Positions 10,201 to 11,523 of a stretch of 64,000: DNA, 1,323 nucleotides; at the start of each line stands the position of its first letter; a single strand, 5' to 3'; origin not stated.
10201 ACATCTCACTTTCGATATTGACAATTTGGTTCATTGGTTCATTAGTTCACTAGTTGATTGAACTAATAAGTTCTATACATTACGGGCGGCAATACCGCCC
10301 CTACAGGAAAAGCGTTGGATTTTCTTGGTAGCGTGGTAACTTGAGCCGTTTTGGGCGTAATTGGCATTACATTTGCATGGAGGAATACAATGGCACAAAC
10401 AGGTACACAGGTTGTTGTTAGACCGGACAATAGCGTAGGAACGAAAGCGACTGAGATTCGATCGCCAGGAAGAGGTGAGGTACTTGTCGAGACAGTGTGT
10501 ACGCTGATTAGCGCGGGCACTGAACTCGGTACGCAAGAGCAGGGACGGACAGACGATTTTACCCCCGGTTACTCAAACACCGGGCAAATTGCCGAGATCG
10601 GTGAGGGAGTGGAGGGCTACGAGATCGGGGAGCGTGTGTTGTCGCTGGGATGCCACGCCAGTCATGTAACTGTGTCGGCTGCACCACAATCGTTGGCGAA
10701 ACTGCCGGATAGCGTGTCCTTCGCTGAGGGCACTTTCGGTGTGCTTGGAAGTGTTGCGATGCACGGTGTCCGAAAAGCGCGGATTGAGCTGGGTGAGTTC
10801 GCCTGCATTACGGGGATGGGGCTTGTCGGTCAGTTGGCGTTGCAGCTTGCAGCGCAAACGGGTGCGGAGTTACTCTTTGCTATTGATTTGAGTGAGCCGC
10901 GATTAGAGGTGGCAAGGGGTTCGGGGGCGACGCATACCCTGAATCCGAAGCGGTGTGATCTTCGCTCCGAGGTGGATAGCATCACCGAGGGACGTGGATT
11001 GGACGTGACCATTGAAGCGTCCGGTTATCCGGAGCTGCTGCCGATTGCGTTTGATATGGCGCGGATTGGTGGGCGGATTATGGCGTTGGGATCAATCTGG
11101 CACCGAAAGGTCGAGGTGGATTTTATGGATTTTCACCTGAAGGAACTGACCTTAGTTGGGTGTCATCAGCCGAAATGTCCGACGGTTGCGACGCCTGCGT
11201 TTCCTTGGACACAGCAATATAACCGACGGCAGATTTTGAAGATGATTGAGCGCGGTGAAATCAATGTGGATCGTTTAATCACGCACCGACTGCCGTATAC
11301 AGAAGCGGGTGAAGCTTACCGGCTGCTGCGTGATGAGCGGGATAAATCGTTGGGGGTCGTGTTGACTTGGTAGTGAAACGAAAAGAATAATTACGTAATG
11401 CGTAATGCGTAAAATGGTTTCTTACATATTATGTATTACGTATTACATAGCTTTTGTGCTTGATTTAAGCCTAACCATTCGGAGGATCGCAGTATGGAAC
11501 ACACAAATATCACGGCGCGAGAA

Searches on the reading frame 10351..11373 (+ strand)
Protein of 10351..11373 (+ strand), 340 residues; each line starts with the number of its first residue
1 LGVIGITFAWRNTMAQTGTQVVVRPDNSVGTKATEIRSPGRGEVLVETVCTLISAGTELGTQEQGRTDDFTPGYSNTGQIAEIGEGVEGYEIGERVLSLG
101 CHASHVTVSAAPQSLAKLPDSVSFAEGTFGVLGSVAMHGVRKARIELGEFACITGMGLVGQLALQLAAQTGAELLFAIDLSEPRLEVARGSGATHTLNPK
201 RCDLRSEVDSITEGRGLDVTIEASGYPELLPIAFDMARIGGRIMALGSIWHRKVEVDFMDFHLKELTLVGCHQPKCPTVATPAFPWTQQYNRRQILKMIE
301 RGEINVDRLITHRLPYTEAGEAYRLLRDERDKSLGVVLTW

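Call 75: search_protein_families(library=pfam, proteins=[window:10351-11373:+])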
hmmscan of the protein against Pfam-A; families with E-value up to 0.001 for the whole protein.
window:10351-11373:+ (340 aa): 3 families
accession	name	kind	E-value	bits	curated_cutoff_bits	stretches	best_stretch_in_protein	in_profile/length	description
PF00107.32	ADH_zinc_N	-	3.6e-23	82.4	31.8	1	159-275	2-116/129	Zinc-binding dehydrogenase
PF16912.11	Glu_dehyd_C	-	5.3e-05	23.2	34.9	1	149-323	32-198/211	Glucose dehydrogenase C-terminus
PF08240.17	ADH_N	-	0.00016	22.3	23.5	1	41-106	2-71/104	Alcohol dehydrogenase GroES-like domain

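Call 77: find_homologous_proteins(query=window:10390-11373:+, max_evalue=1e-60)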
Query window:10390-11373:+ (327 aa): 237 proteins with E <= 1e-60 among 6709 candidates; the best 120 are listed.
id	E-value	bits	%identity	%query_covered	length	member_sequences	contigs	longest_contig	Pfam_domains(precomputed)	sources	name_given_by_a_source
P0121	1.9e-202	690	94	100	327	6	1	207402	PF00107.33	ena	-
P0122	1.4e-195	667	90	100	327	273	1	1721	PF00107.33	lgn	-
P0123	1.3e-194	664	90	100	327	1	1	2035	PF00107.33,PF16912.12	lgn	-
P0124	1.3e-194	664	88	100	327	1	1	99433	PF00107.33,PF16912.12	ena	-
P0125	3.7e-194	662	88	100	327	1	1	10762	PF00107.33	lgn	-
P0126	4.8e-194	662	89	100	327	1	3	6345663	PF00107.33,PF16912.12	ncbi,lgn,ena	-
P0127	8.7e-194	661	89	100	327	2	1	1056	PF00107.33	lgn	-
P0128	1.1e-193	661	89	100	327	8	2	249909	PF00107.33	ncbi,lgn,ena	-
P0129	5.5e-193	659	89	100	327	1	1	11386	PF00107.33,PF16912.12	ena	-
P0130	2.1e-192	657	88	100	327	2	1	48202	PF00107.33,PF16912.12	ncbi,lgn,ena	-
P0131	7.9e-192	655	89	100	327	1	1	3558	PF00107.33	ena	-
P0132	1.1e-191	654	88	100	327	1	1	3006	PF00107.33,PF16912.12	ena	-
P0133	7.9e-187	638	87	100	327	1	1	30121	PF00107.33,PF16912.12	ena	-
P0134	1.1e-186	638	87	100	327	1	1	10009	PF00107.33,PF16912.12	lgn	-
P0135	1.7e-177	608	83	99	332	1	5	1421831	PF00107.33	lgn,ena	-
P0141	1.2e-167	575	77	99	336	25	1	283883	PF00107.33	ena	-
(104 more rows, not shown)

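Call 78: find_encoding_contigs(protein=P0126, flank=2000, max_places=1)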
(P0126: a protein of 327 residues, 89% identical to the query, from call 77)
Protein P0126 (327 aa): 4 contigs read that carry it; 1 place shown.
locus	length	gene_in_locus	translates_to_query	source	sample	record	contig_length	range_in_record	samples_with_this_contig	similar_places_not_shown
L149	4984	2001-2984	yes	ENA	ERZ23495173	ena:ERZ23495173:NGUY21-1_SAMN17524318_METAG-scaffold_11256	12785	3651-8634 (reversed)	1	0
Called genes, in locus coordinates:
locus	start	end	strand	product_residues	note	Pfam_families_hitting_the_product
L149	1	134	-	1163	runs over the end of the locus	PF13517:FG-GAP_3, PF07593:UnbV_ASPIC, PF00515:TPR_1, PF13424:TPR_12, PF13181:TPR_8, PF00515:TPR_1, PF07719:TPR_2, PF13414:TPR_11, +29 more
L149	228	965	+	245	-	PF01467:CTP_transf_like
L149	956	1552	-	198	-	PF22751:DUF488-N3a, PF22752:DUF488-N3i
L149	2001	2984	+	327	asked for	PF16912:Glu_dehyd_C (faint), PF00107:ADH_zinc_N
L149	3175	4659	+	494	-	PF13687:DUF4153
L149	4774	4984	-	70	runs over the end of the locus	-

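Call 79: find_encoding_contigs(protein=P0135, flank=2000, max_places=1)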
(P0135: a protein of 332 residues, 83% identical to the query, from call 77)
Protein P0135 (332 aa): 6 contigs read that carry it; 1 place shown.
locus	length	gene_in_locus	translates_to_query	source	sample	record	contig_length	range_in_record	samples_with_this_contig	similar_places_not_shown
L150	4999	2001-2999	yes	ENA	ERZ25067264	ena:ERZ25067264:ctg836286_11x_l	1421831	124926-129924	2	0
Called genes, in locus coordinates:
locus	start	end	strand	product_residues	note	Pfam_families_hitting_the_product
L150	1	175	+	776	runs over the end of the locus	PF04542:Sigma70_r2, PF04545:Sigma70_r4, PF08281:Sigma70_r4_2, PF12796:Ank_2, PF00023:Ank, PF12796:Ank_2, PF00023:Ank, PF12796:Ank_2, +10 more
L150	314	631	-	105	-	-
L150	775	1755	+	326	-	-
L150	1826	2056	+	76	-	-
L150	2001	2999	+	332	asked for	PF00107:ADH_zinc_N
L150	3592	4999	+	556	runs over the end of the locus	PF14104:DUF4277 (weak), PF01609:DDE_Tnp_1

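Call 80: find_encoding_contigs(protein=P0141, flank=2000, max_places=1)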
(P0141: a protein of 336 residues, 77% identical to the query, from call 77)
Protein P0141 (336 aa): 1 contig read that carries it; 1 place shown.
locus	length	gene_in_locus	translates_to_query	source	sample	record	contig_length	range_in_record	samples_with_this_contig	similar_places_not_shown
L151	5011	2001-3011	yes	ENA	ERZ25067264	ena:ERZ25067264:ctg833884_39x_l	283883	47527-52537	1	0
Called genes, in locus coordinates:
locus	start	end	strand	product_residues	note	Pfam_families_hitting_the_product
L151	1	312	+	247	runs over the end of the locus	PF05721:PhyH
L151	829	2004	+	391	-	PF00155:Aminotran_1_2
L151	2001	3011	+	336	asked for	PF00107:ADH_zinc_N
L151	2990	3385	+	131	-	-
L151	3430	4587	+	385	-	PF01212:Beta_elim_lyase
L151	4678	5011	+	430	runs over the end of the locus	PF04909:Amidohydro_2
